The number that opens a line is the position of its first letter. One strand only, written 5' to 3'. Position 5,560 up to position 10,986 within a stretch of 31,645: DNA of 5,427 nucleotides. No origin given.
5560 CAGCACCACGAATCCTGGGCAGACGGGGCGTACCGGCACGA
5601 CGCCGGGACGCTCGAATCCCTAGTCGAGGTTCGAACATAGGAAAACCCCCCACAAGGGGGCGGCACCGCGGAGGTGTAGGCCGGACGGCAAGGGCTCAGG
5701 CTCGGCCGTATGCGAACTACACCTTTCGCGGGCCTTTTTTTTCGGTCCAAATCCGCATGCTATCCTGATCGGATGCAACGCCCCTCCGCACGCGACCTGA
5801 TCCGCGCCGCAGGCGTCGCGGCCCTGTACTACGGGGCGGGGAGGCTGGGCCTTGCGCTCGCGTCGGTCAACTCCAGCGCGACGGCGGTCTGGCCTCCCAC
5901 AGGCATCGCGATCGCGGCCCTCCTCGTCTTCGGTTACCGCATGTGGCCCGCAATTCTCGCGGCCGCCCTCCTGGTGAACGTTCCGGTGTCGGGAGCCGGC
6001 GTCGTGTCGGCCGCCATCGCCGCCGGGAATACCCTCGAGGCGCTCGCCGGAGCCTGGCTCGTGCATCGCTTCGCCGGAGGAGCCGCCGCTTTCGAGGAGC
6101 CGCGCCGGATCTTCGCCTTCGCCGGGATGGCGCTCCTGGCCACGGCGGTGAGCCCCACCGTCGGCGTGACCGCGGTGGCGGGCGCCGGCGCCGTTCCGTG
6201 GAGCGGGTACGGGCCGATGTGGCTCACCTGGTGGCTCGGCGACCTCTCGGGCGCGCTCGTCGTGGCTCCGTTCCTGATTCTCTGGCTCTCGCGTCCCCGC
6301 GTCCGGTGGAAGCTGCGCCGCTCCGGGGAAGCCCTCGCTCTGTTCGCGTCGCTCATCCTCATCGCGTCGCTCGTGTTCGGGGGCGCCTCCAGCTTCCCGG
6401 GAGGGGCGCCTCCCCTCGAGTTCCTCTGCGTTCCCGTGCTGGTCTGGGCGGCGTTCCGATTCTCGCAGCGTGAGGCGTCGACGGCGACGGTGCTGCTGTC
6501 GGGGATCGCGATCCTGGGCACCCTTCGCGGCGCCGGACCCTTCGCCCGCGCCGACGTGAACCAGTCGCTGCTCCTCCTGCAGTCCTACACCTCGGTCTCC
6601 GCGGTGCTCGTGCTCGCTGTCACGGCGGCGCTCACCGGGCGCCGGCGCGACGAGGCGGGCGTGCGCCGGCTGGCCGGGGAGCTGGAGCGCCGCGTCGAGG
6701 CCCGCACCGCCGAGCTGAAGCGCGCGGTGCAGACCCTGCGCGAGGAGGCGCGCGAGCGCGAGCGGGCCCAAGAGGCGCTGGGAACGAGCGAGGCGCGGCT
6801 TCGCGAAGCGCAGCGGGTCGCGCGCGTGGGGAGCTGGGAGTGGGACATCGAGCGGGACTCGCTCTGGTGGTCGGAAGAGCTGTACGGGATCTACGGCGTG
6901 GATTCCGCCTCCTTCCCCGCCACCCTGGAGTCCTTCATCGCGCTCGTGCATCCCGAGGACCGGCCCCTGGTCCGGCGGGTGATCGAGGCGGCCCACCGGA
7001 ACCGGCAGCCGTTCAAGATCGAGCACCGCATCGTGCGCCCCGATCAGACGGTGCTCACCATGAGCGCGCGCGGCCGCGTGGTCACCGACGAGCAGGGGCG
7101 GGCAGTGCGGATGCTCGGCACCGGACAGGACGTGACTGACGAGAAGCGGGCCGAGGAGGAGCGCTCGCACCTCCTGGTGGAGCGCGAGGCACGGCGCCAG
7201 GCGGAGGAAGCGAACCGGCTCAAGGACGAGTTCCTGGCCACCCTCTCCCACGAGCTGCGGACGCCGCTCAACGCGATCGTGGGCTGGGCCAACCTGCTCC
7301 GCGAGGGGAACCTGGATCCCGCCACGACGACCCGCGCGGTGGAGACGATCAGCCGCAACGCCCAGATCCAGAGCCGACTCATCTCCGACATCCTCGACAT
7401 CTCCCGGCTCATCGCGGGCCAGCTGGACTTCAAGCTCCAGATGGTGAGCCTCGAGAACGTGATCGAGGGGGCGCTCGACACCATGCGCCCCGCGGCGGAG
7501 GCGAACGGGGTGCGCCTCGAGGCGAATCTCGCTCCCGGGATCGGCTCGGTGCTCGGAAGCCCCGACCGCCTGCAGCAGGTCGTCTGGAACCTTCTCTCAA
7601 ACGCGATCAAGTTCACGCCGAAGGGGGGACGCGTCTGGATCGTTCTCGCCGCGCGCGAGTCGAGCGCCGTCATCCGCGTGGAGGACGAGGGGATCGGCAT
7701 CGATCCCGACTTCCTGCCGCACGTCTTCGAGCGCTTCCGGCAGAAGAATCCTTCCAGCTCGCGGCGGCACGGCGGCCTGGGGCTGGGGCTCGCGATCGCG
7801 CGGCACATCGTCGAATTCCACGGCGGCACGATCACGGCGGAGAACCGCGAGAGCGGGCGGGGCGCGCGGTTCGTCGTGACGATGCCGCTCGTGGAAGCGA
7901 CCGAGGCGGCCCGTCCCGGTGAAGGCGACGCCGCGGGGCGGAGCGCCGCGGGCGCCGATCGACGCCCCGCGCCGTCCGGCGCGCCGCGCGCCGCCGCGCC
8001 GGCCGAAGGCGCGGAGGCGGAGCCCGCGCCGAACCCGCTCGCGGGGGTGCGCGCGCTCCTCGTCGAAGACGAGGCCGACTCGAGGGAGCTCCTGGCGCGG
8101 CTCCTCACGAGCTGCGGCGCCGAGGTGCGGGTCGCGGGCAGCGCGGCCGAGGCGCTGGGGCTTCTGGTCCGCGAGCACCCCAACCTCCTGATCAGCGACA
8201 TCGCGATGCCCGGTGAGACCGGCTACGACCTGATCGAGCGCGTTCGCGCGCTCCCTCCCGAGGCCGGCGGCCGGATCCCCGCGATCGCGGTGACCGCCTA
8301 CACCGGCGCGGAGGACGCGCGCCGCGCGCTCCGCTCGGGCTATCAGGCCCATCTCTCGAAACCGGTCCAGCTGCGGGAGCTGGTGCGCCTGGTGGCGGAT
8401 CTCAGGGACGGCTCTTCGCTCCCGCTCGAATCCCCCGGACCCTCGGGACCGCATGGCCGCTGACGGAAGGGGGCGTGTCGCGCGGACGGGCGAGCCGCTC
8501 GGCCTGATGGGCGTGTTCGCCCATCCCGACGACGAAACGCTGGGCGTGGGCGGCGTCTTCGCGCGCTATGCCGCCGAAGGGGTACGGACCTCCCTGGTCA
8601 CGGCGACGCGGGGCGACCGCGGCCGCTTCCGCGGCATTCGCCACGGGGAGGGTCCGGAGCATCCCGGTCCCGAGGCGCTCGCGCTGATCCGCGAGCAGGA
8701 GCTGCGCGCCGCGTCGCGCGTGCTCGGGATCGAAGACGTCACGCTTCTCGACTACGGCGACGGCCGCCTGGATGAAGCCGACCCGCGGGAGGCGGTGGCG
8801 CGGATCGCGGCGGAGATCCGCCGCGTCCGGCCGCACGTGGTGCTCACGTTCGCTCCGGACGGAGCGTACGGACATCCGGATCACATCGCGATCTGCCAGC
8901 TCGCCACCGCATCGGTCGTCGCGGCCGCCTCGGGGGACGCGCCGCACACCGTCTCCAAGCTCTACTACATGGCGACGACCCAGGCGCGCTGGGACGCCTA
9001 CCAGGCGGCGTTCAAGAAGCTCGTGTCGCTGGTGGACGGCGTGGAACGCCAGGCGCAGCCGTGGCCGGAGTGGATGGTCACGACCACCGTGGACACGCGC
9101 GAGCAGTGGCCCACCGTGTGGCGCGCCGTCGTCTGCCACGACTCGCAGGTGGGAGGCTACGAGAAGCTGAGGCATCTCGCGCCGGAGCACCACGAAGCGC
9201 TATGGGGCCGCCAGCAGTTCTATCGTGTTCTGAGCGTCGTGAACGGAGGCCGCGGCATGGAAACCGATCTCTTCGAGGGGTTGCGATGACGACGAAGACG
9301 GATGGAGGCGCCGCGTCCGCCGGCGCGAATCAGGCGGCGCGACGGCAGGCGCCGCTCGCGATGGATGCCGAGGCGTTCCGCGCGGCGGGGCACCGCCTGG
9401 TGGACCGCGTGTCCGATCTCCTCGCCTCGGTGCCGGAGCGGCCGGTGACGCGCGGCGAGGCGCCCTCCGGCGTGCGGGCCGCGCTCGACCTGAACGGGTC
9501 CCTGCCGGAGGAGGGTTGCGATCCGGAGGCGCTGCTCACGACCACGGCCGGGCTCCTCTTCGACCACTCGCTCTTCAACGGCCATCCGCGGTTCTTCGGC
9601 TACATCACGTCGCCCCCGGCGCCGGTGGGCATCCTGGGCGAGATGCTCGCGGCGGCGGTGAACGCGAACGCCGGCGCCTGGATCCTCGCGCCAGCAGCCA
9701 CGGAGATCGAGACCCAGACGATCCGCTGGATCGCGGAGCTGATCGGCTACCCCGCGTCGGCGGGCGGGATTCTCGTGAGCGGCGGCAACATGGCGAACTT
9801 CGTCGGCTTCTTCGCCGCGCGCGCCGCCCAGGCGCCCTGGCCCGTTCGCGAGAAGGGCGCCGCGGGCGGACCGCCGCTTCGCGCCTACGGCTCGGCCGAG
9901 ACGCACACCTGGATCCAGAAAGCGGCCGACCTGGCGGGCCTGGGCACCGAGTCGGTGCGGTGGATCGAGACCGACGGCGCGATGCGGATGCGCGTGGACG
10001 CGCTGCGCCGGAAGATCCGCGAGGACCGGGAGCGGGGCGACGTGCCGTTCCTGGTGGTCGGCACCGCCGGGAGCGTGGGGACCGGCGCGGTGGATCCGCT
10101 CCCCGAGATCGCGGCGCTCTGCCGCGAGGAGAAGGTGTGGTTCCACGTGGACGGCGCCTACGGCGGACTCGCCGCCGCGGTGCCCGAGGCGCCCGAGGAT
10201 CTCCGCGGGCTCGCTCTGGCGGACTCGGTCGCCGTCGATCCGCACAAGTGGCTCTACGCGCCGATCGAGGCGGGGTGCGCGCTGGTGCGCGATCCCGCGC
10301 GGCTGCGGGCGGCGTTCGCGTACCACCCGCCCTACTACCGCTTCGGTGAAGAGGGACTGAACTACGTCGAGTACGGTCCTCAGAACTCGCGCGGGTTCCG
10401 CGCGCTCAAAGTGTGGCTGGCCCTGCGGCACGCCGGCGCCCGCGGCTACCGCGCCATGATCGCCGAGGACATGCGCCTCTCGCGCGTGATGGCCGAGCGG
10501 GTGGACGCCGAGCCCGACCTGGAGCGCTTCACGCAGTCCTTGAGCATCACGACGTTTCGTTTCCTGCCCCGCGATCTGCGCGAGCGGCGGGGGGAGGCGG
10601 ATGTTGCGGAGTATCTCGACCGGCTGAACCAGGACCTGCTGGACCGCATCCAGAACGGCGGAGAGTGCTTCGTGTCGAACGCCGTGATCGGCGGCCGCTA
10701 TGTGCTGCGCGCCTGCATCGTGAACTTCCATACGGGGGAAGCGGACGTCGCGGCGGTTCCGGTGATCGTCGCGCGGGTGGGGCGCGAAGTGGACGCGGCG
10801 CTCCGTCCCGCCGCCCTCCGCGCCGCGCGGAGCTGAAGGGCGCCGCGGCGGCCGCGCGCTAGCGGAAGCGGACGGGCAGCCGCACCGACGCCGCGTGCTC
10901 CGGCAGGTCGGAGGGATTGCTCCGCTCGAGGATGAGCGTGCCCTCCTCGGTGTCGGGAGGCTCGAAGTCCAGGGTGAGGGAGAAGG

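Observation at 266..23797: Eight oriented sigma54 (-24/-12) motifs suggest an RpoN-controlled general-stress regulon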

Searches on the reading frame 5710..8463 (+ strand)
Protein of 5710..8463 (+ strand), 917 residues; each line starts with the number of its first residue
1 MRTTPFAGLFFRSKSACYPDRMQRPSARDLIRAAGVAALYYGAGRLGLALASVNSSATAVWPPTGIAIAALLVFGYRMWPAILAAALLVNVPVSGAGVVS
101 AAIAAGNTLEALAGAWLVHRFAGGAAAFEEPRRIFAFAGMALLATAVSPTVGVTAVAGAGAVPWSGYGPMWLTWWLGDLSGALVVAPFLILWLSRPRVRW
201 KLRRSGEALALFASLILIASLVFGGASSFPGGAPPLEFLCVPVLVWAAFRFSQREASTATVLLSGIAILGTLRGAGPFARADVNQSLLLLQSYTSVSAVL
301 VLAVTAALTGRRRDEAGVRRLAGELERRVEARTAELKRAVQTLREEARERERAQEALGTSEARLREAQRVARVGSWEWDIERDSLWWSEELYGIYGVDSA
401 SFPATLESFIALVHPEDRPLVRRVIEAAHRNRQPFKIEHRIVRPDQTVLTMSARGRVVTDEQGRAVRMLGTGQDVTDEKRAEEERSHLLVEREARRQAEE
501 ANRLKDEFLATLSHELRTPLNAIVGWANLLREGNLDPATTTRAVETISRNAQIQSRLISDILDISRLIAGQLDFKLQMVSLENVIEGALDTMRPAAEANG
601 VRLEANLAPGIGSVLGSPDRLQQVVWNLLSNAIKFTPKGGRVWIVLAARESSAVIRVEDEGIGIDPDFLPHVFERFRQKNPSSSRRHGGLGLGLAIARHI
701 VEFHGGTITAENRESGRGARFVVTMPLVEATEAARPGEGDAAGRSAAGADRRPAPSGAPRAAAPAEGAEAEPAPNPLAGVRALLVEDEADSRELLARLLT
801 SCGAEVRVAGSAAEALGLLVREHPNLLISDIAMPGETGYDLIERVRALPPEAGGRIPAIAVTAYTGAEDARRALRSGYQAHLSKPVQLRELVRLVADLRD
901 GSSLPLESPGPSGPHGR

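Call 9: search_protein_families(library=pfam, proteins=[window:5710-8463:+], max_evalue=0.01)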
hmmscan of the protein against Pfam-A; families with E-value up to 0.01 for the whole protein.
window:5710-8463:+ (917 aa): 8 families
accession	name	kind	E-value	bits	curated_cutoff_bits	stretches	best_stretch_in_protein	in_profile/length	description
PF05231.19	MASE1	-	6.7e-46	157.2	29.8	1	37-311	6-298/299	MASE1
PF02518.31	HATPase_c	-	7.1e-32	110.6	26.4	1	617-727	2-109/111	Histidine kinase-, DNA gyrase B-, and HSP90-like ATPase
PF00072.30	Response_reg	-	9.4e-21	74.5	30.2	1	783-895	2-110/111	Response regulator receiver domain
PF08447.18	PAS_3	-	3.2e-19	69.4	25.6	1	386-471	3-88/89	PAS fold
PF00512.31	HisKA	-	2.7e-17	63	26.9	1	505-569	2-65/66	His Kinase A (phospho-acceptor) domain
PF00989.32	PAS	-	0.00023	21.6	22.6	1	364-475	3-113/113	PAS fold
PF13589.12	HATPase_c_3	-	0.0023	18.4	25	1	622-697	4-80/137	Histidine kinase-, DNA gyrase B-, and HSP90-like ATPase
PF13203.12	DUF2201_N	-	0.0036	17.4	23.2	0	459-532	166-234/271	Putative metallopeptidase domain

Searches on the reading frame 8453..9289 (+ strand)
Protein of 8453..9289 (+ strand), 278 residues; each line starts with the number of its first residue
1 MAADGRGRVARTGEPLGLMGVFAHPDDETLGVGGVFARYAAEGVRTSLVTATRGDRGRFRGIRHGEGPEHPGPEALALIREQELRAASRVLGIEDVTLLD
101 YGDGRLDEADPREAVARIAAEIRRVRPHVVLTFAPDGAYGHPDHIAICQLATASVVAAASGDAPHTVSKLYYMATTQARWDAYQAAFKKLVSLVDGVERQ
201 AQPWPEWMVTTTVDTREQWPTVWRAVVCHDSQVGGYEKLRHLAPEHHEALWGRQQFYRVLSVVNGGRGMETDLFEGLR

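Call 9: search_protein_families(library=pfam, proteins=[window:8453-9289:+], max_evalue=0.01)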
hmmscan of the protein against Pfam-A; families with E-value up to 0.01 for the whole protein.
window:8453-9289:+ (278 aa): 1 family
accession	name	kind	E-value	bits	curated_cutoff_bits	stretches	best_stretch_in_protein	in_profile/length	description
PF02585.22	PIG-L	-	3.1e-33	115.5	28.2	1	21-153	3-127/129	GlcNAc-PI de-N-acetylase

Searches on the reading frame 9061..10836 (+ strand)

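Call 9: search_protein_families(library=pfam, proteins=[window:9061-10836:+], max_evalue=0.01)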
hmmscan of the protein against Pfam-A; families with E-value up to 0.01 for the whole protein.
window:9061-10836:+ (591 aa): 5 families
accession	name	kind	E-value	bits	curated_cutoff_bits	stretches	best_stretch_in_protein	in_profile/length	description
PF00282.25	Pyridoxal_deC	-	4.7e-65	220.2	27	1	174-488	37-360/375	Pyridoxal-dependent decarboxylase conserved domain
PF01212.27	Beta_elim_lyase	-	2.5e-09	37.3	27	1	223-515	40-239/288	Beta-eliminating lyase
PF00266.25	Aminotran_5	-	2.3e-07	30.6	21.5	1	276-557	93-363/371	Aminotransferase class-V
PF05889.19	SepSecS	-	0.0009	18.5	21.1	1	287-368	116-195/389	O-phosphoseryl-tRNA(Sec) selenium transferase, SepSecS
PF00155.27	Aminotran_1_2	-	0.0025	17.5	19.7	1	281-377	100-198/361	Aminotransferase class I and II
